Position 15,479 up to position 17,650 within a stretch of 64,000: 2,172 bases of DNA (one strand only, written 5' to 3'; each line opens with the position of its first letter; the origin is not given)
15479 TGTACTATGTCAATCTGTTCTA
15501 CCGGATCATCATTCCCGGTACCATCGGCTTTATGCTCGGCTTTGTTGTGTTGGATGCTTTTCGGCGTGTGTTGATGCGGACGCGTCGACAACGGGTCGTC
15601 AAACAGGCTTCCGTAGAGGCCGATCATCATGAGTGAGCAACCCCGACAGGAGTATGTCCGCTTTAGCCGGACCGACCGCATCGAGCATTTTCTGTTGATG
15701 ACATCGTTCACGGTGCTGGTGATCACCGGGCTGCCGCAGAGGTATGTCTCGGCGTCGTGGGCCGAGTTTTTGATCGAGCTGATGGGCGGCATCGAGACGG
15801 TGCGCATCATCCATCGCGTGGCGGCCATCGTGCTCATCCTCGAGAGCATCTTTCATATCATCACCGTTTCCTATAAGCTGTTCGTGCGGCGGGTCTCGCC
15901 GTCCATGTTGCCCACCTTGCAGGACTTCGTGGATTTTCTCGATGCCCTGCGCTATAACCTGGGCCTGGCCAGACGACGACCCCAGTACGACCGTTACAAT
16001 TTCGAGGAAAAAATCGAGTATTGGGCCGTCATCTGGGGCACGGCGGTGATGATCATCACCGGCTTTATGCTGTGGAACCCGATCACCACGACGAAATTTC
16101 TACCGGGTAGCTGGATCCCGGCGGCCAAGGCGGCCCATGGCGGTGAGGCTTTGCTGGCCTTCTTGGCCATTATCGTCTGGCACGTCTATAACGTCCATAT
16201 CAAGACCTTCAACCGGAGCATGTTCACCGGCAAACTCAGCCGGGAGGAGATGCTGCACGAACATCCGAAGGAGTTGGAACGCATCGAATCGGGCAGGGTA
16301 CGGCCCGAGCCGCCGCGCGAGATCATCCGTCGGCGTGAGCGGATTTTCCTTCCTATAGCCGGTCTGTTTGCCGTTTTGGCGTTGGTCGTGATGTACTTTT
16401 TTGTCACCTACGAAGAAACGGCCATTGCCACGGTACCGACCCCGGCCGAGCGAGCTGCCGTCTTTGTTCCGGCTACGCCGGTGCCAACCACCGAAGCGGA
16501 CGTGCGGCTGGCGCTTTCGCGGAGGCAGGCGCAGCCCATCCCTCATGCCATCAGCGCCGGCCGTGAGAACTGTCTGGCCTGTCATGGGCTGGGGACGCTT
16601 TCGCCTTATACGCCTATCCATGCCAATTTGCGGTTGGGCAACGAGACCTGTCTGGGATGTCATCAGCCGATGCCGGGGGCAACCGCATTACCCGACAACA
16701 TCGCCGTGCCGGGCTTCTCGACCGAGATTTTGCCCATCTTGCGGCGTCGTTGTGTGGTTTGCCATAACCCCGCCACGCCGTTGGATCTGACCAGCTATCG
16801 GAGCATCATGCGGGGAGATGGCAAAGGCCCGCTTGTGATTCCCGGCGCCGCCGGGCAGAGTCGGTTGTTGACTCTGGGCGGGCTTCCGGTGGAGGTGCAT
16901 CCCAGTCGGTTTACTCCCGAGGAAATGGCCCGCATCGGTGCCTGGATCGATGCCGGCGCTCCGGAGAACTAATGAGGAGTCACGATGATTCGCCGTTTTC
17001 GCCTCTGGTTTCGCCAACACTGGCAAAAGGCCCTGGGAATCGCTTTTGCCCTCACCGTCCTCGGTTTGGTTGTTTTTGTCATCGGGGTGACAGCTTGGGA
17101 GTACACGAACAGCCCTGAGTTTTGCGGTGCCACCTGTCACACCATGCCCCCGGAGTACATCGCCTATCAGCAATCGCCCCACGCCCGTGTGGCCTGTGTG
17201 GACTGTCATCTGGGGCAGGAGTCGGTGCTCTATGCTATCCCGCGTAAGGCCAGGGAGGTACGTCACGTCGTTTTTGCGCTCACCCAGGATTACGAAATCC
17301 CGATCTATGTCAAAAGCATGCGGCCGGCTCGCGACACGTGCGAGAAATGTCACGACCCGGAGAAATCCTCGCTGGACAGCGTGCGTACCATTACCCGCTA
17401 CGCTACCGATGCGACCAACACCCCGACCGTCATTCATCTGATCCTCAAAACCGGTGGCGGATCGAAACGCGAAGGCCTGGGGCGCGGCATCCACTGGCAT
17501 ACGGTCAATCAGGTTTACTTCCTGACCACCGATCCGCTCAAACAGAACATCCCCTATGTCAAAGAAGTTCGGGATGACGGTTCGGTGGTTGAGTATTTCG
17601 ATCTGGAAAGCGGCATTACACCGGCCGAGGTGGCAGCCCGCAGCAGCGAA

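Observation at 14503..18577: CbcL-like (split) and ImcH-like quinol oxidases encoded side by side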

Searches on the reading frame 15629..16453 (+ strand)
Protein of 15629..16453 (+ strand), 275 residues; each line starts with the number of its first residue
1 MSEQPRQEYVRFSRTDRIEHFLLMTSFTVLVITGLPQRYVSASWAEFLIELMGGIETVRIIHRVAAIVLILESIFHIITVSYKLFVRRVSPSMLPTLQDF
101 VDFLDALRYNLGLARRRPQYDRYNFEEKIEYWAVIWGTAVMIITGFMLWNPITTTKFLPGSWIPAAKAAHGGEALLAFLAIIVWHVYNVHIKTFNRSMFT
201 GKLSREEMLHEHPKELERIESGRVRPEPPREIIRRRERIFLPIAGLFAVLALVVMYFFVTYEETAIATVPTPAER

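Call 24: search_solved_structures(query=window:15629-16453:+, max_evalue=1, show_alignments=1)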
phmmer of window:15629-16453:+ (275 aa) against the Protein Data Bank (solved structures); distinct sequences matched with E-value up to 1: 4.
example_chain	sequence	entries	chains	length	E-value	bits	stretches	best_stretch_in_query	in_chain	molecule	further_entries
1kqf_C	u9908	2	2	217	2.3e-10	43.6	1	10-227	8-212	FORMATE DEHYDROGENASE, NITRATE-INDUCIBLE, CYTOCHROME B556(FDN) SUBUNIT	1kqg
7blz_3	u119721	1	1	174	0.085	15.5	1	149-188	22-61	Lhcr3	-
5zgb_3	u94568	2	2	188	0.1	15.3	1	149-188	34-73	Lhcr3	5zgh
8wey_3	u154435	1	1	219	0.13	15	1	149-188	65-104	Lhcr3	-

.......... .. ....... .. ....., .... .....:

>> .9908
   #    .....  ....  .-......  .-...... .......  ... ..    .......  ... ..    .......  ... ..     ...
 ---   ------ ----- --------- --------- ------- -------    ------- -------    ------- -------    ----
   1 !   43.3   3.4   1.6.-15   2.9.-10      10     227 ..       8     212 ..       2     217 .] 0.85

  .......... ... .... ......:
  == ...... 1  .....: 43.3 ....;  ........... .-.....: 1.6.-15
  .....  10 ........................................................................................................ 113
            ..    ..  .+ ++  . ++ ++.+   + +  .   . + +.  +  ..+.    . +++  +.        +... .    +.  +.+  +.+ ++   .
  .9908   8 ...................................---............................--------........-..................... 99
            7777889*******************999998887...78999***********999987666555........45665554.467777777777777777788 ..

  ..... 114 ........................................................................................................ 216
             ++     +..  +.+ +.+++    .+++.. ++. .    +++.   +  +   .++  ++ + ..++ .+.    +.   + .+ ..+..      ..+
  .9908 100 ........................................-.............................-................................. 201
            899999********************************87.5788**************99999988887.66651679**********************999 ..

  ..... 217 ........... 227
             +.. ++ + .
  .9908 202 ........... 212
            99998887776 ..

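Call 32: search_protein_representatives(protein=window:15629-16453:+)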
Query: 275 residues. Proteins with E-value up to 0.001 (for the whole library): 2334; up to 1e-10: 1453; up to 1e-30: 472. The best 150 are listed.
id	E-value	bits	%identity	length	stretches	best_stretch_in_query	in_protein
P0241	1.1e-122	425.0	66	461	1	6-273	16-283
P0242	1.9e-104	365.2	58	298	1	7-271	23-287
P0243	3.4e-104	364.4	62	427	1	8-274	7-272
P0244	5.2e-102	357.2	59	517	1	4-274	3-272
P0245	1.0e-101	356.3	55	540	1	8-272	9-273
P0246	1.2e-100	352.8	59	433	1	7-271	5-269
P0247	1.5e-100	352.5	57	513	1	6-272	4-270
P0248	5.6e-100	350.6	60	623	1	3-271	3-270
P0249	4.0e-99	347.8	57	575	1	6-272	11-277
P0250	3.8e-98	344.6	59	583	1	6-271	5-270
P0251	2.4e-97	342.0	58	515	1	7-271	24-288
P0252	2.2e-95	335.5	56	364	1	4-271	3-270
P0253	8.4e-95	333.6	52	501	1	6-267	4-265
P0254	3.8e-92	324.9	56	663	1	8-274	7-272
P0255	6.5e-91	320.9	56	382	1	2-271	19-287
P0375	1.3e-47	178.9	45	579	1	3-220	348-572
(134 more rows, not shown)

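Call 39: search_solved_structures(query=P0375, max_evalue=0.01, show_alignments=2)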
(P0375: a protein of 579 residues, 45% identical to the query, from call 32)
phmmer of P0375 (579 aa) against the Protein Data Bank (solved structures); distinct sequences matched with E-value up to 0.01: 0.

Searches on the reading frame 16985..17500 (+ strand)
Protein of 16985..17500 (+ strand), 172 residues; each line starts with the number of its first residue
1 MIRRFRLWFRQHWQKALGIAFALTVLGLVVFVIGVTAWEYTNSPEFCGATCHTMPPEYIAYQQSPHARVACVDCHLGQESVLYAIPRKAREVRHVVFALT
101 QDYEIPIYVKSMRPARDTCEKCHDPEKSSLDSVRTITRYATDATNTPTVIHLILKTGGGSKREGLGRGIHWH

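Call 51: search_solved_structures(query=window:16985-17500:+, max_evalue=1, show_alignments=2)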
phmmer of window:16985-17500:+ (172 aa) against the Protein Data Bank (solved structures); distinct sequences matched with E-value up to 1: 1.
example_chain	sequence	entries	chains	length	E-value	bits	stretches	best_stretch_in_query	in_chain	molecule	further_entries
2j7a_C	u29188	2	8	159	5.5e-09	39.3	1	23-144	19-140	CYTOCHROME C QUINOL DEHYDROGENASE NRFH | NAPC/NIRT CYTOCHROME C FAMILY PROTEIN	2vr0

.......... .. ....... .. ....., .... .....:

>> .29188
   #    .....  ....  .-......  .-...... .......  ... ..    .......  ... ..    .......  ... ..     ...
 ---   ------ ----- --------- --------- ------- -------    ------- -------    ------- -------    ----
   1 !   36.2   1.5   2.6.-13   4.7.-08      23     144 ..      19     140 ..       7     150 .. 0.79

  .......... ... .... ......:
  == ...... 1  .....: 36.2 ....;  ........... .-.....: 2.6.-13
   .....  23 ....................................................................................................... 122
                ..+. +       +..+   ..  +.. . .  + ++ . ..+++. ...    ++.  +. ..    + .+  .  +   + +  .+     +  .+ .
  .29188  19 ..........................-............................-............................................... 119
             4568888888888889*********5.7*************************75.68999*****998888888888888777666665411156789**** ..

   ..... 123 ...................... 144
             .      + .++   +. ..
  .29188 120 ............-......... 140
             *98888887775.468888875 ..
